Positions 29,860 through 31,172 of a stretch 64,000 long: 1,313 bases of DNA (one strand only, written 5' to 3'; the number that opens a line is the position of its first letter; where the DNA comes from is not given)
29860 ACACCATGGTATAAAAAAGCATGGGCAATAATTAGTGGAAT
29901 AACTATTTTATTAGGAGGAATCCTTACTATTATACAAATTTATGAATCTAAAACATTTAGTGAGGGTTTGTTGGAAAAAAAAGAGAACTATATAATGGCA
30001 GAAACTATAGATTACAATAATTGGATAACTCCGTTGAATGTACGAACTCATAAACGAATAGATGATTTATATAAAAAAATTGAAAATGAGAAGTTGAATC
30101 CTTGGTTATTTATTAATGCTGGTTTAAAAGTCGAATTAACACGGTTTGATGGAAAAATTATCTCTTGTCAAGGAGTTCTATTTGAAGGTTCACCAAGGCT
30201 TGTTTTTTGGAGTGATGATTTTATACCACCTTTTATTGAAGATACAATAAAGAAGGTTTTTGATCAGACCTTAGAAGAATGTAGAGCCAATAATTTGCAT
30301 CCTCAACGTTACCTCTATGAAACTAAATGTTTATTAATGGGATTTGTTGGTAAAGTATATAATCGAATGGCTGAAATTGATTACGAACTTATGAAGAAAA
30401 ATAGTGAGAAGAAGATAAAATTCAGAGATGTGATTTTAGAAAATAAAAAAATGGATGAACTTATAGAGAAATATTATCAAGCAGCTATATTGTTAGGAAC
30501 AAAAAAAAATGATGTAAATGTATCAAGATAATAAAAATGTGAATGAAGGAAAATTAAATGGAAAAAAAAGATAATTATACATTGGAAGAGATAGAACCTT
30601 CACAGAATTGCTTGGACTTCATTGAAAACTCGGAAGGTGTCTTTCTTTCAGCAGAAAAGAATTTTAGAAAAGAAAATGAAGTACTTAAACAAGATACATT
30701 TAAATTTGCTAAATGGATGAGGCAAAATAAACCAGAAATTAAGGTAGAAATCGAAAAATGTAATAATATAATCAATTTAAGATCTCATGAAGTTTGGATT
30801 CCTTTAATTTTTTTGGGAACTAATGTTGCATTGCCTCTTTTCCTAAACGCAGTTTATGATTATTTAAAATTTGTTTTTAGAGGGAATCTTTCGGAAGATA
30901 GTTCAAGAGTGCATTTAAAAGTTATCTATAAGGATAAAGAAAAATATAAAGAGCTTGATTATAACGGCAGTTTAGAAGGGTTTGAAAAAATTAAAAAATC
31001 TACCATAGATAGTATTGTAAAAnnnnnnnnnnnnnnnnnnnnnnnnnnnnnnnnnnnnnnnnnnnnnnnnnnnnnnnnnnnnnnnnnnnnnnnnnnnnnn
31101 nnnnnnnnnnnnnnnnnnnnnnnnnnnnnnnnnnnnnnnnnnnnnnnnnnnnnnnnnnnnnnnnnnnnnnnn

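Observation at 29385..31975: AT-rich three-gene cassette of unknown function inserted between the groESL terminator region and a GATase gene: two membrane proteins plus a Zn-ribbon/SEC-C protein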

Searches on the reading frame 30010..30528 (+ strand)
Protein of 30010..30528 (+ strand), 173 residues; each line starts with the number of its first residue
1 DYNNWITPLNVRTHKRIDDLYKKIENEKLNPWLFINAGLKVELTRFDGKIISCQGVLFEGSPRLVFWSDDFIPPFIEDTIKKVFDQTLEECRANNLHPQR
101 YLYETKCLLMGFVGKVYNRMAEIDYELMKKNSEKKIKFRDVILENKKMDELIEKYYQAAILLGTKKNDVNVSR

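Call 74: search_solved_structures(query=window:30010-30528:+, max_evalue=10)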
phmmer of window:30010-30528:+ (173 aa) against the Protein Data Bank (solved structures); distinct sequences matched with E-value up to 10: 3.
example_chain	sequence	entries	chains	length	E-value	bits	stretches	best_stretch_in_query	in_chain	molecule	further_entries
36hb_C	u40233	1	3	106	0.58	13.2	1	72-128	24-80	CAM1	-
8cyo_B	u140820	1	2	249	1.1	12.3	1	12-84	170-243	Nuclear receptor subfamily 4 group A member 2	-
6g57_A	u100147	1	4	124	1.2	12.2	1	80-140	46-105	BTB/POZ domain-containing protein KCTD8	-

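Call 75: search_dna_similar(query=window:30010-30528:+, collection=plasmids, mode=protein, max_evalue=0.001, max_rows=10)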
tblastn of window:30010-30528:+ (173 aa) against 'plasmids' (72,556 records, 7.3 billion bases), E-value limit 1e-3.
No match.

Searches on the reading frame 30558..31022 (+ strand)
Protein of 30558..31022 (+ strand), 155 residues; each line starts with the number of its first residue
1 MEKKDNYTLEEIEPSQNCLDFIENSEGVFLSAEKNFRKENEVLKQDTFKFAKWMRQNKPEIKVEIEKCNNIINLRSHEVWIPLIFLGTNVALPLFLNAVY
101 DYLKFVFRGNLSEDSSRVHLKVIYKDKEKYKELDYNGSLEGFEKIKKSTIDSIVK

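Call 3: search_protein_families(library=pfam, proteins=[window:30558-31022:+], max_evalue=1)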
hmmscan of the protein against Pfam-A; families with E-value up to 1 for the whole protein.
window:30558-31022:+ (155 aa): 1 family
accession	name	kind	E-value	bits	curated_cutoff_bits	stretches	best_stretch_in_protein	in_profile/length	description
PF09510.15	Rtt102p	-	0.0039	17.9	23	1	37-77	45-85/130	Rtt102p-like transcription regulator protein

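Call 4: search_protein_families(library=padloc, proteins=[window:30558-31022:+], max_evalue=1)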
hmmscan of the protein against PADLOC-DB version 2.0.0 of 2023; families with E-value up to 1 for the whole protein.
window:30558-31022:+ (155 aa): 0 families

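Call 5: search_protein_families(library=ncbifam, proteins=[window:30558-31022:+], max_evalue=1)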
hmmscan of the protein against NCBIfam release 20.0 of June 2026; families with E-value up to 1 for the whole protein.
window:30558-31022:+ (155 aa): 0 families

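Call 16: find_homologous_proteins(query=window:30558-31022:+)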
Query window:30558-31022:+ (155 aa): 3 proteins with E <= 0.001 among 17 candidates.
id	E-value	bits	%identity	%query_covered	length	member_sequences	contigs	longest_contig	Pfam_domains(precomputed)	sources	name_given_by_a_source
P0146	3.0e-96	337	100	100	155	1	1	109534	-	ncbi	ncbi:MAG: hypothetical protein ABFD79_10635 [Phycisphaerales bacterium]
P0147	3.8e-68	246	71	100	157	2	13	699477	-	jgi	jgi:hypothetical protein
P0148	5.8e-53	196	57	99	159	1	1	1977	-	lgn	-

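Call 59: search_protein_families(library=phrogs, proteins=[window:30558-31022:+], max_evalue=0.1)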
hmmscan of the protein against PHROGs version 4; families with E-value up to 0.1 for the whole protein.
window:30558-31022:+ (155 aa): 1 family
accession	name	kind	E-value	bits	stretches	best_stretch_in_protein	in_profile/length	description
phrog_23315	-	unknown function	0.073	13.9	0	60-76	34-49/53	-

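Call 102: search_solved_structures(query=A6, max_evalue=10)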
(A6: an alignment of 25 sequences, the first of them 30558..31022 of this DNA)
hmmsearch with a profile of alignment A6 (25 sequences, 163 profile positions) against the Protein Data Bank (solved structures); distinct sequences matched with E-value up to 10: 2.
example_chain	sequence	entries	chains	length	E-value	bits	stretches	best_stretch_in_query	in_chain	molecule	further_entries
9mfy_B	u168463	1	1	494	0.4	13.4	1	16-93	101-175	Nuclear distribution protein PAC1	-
7mgm_C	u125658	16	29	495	0.4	13.4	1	16-93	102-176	Nuclear distribution protein PAC1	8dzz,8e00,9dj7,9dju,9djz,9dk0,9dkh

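Call 105: search_dna_similar(query=window:30558-31022:+, collection=phages, mode=protein, max_evalue=0.01, max_rows=10)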
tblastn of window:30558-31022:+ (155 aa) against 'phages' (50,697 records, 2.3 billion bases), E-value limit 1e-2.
No match.
